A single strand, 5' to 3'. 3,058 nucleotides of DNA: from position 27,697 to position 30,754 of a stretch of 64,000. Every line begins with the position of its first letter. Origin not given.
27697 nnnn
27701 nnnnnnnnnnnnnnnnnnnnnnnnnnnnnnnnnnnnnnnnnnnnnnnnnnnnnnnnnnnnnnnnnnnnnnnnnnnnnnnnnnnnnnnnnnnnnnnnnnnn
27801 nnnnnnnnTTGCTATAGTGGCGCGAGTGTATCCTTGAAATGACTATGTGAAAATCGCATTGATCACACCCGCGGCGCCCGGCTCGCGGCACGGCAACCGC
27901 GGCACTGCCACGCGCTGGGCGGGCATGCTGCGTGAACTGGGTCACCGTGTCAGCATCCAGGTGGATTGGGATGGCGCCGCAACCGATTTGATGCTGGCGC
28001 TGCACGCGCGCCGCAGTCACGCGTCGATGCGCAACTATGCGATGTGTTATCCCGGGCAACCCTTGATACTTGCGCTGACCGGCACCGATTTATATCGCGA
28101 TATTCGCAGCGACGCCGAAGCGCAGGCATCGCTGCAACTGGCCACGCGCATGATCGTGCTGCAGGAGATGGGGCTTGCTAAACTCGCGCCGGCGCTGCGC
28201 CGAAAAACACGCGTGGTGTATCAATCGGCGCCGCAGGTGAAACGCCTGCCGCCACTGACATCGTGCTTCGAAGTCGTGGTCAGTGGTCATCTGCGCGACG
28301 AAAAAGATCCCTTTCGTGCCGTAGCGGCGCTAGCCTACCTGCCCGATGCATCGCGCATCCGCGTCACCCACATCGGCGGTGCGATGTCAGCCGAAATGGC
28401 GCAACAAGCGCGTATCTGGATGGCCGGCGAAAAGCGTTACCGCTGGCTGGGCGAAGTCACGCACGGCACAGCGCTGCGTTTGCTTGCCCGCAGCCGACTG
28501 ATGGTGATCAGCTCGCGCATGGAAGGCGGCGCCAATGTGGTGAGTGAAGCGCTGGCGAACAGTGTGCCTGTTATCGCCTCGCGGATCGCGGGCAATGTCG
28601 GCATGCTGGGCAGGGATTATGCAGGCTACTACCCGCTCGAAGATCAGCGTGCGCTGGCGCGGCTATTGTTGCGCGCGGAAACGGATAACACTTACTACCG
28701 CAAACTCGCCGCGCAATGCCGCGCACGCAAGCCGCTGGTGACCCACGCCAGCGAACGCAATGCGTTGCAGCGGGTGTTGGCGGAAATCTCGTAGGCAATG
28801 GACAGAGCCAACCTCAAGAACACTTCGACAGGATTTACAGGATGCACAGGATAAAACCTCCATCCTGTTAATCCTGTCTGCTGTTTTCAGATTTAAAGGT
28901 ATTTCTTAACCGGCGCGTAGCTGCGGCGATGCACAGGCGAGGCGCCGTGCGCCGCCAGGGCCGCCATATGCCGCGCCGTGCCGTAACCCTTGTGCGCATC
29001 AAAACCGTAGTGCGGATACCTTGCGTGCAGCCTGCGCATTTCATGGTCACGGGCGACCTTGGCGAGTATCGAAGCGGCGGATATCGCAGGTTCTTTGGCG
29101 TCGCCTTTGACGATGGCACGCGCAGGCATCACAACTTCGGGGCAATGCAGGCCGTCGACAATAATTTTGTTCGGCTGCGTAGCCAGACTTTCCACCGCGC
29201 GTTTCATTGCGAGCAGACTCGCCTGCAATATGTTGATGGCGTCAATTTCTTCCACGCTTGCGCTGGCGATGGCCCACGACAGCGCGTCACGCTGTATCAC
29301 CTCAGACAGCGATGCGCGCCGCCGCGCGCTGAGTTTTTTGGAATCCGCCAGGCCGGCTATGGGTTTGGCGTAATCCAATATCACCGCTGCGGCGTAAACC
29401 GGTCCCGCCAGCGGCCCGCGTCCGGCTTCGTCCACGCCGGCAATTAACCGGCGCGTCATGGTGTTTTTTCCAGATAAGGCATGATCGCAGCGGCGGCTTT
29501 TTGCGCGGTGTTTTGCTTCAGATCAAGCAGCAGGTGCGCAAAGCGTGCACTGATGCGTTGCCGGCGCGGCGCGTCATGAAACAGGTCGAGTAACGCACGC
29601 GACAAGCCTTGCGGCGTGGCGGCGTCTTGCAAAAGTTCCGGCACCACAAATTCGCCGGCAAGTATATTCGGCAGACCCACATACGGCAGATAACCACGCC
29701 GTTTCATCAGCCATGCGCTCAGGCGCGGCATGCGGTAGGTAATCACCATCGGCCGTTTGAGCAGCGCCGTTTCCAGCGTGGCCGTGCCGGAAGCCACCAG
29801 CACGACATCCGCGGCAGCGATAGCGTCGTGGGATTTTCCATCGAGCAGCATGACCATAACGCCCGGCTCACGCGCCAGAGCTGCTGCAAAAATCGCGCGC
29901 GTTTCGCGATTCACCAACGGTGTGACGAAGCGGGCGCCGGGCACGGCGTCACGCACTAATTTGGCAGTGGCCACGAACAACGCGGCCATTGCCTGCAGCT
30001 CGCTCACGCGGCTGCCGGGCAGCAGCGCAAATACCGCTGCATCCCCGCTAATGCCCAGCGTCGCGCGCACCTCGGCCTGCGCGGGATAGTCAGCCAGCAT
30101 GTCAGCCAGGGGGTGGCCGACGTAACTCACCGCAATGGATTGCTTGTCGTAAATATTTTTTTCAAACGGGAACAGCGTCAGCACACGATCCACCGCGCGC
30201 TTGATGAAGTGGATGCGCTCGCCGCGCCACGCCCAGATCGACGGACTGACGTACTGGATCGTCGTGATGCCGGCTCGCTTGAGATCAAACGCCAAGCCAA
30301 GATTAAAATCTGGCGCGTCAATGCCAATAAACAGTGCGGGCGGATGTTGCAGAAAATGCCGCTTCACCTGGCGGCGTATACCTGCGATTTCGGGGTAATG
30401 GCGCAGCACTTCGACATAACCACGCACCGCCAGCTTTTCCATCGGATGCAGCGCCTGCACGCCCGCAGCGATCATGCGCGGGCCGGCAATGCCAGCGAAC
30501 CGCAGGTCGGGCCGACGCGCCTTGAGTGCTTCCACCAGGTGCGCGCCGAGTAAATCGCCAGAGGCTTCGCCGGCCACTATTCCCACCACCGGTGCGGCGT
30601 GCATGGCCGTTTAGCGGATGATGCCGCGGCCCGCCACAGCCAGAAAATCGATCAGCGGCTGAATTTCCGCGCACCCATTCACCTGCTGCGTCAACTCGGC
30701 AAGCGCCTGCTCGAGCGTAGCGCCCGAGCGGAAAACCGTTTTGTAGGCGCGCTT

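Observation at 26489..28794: Divergent EgtB/SenA-like synthase and SenB-like glycosyltransferase with no selD/egtD partner in 64 kb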

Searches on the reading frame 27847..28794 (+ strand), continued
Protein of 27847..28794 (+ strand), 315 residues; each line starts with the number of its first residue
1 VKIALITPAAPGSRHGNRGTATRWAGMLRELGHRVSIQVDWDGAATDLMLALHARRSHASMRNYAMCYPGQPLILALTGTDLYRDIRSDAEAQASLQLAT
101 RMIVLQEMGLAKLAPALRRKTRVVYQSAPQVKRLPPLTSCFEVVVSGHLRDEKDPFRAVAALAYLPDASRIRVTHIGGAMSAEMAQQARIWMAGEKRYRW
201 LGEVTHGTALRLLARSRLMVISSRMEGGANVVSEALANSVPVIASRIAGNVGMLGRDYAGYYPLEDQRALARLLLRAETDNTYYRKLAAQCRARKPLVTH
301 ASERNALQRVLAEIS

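Call 56: find_encoding_contigs(protein=P0137, flank=10000, max_places=2)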
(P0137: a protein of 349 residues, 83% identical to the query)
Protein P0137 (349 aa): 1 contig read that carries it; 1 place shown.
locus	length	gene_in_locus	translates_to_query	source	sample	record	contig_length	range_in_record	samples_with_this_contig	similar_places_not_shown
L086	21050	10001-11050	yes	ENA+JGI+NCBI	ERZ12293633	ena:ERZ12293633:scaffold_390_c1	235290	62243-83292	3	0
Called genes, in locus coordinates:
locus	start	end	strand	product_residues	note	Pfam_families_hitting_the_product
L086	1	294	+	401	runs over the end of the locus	PF01773:Nucleos_tra2_N, PF07670:Gate, PF07662:Nucleos_tra2_C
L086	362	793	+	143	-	PF00583:Acetyltransf_1, PF13673:Acetyltransf_10, PF13508:Acetyltransf_7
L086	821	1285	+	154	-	PF08818:DUF1801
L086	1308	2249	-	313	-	PF05496:RuvB_N (faint), PF20030:bpMoxR, PF00004:AAA (weak), PF07726:AAA_3, PF07728:AAA_5, PF17863:AAA_lid_2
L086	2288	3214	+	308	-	PF00850:Hist_deacetyl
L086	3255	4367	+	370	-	PF04303:PrpF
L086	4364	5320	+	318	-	PF03401:TctC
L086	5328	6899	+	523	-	PF01494:FAD_binding_3, PF13450:NAD_binding_8 (faint)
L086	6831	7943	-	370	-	PF00581:Rhodanese, PF26341:AAA_SelU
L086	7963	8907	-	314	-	PF00534:Glycos_transf_1, PF13692:Glyco_trans_1_4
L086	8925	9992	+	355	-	PF12867:DinB_2 (weak), PF03781:FGE-sulfatase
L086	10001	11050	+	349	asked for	PF00586:AIRS, PF02769:AIRS_C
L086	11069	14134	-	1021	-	PF00873:ACR_tran, PF02355:SecD_SecF_C (faint)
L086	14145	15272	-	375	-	PF25917:BSH_RND (weak), PF25973:BSH_CzcB (weak), PF25967:RND-MFP_C (faint), PF25944:Beta-barrel_RND, PF25954:Beta-barrel_RND_2, PF25989:YknX_C (weak)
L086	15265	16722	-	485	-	PF02321:OEP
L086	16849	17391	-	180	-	PF00657:Lipase_GDSL, PF13472:Lipase_GDSL_2, PF25182:NonGDSL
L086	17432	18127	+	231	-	PF00005:ABC_tran, PF13304:AAA_21 (faint)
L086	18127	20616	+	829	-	PF12704:MacB_PCD (weak), PF02687:FtsX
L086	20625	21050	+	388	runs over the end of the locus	PF02646:RmuC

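Call 57: find_encoding_contigs(protein=P0166, flank=10000, max_places=2)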
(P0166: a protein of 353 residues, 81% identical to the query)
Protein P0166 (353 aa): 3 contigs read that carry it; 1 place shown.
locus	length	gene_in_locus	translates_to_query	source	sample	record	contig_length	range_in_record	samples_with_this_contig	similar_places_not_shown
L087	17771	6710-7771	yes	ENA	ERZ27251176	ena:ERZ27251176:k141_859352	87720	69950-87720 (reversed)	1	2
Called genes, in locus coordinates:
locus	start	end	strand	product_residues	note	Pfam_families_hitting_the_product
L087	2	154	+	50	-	?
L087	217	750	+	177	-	PF00440:TetR_N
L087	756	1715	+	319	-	PF25881:HH_YBHG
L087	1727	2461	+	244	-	PF00005:ABC_tran, PF13304:AAA_21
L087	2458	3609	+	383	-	PF12679:ABC2_membrane_2, PF12698:ABC2_membrane_3, PF01061:ABC2_membrane, PF12730:ABC2_membrane_4 (weak)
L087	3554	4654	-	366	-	PF00581:Rhodanese, PF26341:AAA_SelU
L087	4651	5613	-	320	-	PF00534:Glycos_transf_1, PF13692:Glyco_trans_1_4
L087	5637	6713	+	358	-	PF12867:DinB_2 (weak), PF03781:FGE-sulfatase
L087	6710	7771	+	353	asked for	PF00586:AIRS, PF02769:AIRS_C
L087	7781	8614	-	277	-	PF02678:Pirin, PF05726:Pirin_C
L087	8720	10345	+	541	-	PF01979:Amidohydro_1 (faint), PF07969:Amidohydro_3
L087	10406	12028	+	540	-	PF00743:FMO-like, PF01266:DAO (faint), PF07992:Pyr_redox_2, PF13450:NAD_binding_8, PF13738:Pyr_redox_3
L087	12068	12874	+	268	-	PF01209:Ubie_methyltran, PF13489:Methyltransf_23, PF13847:Methyltransf_31, PF08241:Methyltransf_11, PF08242:Methyltransf_12, PF13649:Methyltransf_25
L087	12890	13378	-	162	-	PF00903:Glyoxalase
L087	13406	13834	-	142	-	PF00571:CBS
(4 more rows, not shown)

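Call 61: search_protein_families(library=ncbifam, proteins=[L069:6111-7484:-, L082:8658-10001:+, L004:8653-9960:-, L059:8666-10291:-, L080:8880-9983:-, L086:8925-9992:+, L086:7963-8907:-, L042:10001-10963:+, L020:10001-11005:+], max_evalue=1e-30)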
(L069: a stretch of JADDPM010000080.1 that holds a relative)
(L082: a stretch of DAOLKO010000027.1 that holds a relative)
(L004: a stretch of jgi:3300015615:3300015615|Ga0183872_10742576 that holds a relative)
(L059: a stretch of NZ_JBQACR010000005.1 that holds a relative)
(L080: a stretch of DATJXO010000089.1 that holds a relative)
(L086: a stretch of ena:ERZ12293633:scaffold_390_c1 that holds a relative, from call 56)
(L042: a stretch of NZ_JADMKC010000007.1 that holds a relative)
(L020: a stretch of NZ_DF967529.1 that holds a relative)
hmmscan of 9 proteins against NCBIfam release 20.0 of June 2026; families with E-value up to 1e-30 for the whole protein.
L069:6111-7484:- (458 aa): 3 families
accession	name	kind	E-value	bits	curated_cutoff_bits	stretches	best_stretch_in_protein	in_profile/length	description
NF041186.1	SenA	equivalog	9.1e-156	519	420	1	24-456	5-382/382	selenoneine synthase SenA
TIGR03440.2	egtB_TIGR03440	equivalog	3.5e-96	322.8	360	1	31-454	5-412/413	ergothioneine biosynthesis protein EgtB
TIGR04344.1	ovoA_Nterm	equivalog_domain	2.9e-42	145.1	400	1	196-439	192-429/444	5-histidylcysteine sulfoxide synthase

L082:8658-10001:+ (448 aa): 3 families
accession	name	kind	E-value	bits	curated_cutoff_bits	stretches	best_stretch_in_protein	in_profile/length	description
NF041186.1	SenA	equivalog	5.9e-148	493.3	420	1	15-447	4-382/382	selenoneine synthase SenA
TIGR03440.2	egtB_TIGR03440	equivalog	1.3e-98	330.8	360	1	20-445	2-412/413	ergothioneine biosynthesis protein EgtB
TIGR04344.1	ovoA_Nterm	equivalog_domain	3e-49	168.1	400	1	106-445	105-443/444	5-histidylcysteine sulfoxide synthase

L004:8653-9960:- (436 aa): 3 families
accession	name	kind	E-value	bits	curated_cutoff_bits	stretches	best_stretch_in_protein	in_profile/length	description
NF041186.1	SenA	equivalog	3e-151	504.1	420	1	12-434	4-382/382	selenoneine synthase SenA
TIGR03440.2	egtB_TIGR03440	equivalog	2.6e-99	333.1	360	1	19-432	4-412/413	ergothioneine biosynthesis protein EgtB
TIGR04344.1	ovoA_Nterm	equivalog_domain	2e-38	132.4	400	1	101-431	104-442/444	5-histidylcysteine sulfoxide synthase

L059:8666-10291:- (542 aa): 3 families
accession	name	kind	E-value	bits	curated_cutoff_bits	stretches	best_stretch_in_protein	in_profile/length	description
NF041186.1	SenA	equivalog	1.1e-152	508.9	420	1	119-540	4-382/382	selenoneine synthase SenA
TIGR03440.2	egtB_TIGR03440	equivalog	1.2e-100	337.6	360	1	124-538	2-412/413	ergothioneine biosynthesis protein EgtB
TIGR04344.1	ovoA_Nterm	equivalog_domain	8.5e-40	136.9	400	1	275-538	184-443/444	5-histidylcysteine sulfoxide synthase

L080:8880-9983:- (368 aa): 2 families
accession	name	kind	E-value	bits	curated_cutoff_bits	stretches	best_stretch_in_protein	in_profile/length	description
NF041186.1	SenA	equivalog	1e-143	479.4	420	1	12-366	4-382/382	selenoneine synthase SenA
TIGR03440.2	egtB_TIGR03440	equivalog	1.2e-76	258.5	360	1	18-290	3-307/413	ergothioneine biosynthesis protein EgtB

L086:8925-9992:+ (355 aa): 2 families
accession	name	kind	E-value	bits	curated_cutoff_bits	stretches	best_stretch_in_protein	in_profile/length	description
NF041186.1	SenA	equivalog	1.8e-138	462.1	420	1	4-353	4-382/382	selenoneine synthase SenA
TIGR03440.2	egtB_TIGR03440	equivalog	2.6e-71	240.9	360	0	10-218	3-226/413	ergothioneine biosynthesis protein EgtB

L086:7963-8907:- (314 aa): 1 family
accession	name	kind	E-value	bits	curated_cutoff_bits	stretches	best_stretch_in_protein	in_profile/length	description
TIGR04348.1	TIGR04348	equivalog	3.7e-112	374.4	300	1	4-310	1-309/310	selenoneine biosynthesis selenosugar synthase SenB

L042:10001-10963:+ (320 aa): 2 families
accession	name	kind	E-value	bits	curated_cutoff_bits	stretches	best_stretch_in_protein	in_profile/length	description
TIGR04348.1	TIGR04348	equivalog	2e-132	440.9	300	1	3-312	1-309/310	selenoneine biosynthesis selenosugar synthase SenB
NF038229.1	Glyco4_Geo_Pelo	equivalog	4.7e-36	124.5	400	1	2-312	1-334/338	GPMC system family 4 glycosyltransferase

L020:10001-11005:+ (334 aa): 2 families
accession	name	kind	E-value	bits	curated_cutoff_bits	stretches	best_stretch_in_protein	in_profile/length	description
TIGR04348.1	TIGR04348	equivalog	2e-133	444.2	300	1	3-312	1-309/310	selenoneine biosynthesis selenosugar synthase SenB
NF038229.1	Glyco4_Geo_Pelo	equivalog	9.8e-37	126.7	400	1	2-311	1-333/338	GPMC system family 4 glycosyltransferase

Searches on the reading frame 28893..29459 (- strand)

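Call 58: search_protein_families(library=pfam, proteins=[window:28893-29459:-], max_evalue=0.001)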
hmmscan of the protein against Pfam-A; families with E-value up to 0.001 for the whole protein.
window:28893-29459:- (188 aa): 1 family
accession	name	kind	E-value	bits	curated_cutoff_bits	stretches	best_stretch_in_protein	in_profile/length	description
PF01351.25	RNase_HII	-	5.8e-42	144.3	25.8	1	7-183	1-198/199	Ribonuclease HII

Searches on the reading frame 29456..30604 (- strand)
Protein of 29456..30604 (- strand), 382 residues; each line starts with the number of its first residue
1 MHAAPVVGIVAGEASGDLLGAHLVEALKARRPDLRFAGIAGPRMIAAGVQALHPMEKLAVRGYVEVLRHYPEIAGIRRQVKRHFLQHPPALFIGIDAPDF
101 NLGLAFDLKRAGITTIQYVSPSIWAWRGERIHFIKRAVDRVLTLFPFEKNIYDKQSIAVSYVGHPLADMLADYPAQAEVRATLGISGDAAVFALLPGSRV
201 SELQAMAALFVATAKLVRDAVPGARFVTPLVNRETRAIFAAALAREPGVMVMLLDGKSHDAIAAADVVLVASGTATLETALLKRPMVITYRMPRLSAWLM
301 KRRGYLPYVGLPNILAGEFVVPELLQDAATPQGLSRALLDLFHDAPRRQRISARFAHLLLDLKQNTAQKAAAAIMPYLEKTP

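Call 58: search_protein_families(library=pfam, proteins=[window:29456-30604:-], max_evalue=0.001)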
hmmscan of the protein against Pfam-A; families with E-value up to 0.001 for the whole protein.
window:29456-30604:- (382 aa): 1 family
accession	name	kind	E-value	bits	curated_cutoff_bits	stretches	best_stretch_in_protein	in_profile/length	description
PF02684.21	LpxB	-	7.4e-103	344.7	22.6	1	9-371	3-367/374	Lipid-A-disaccharide synthetase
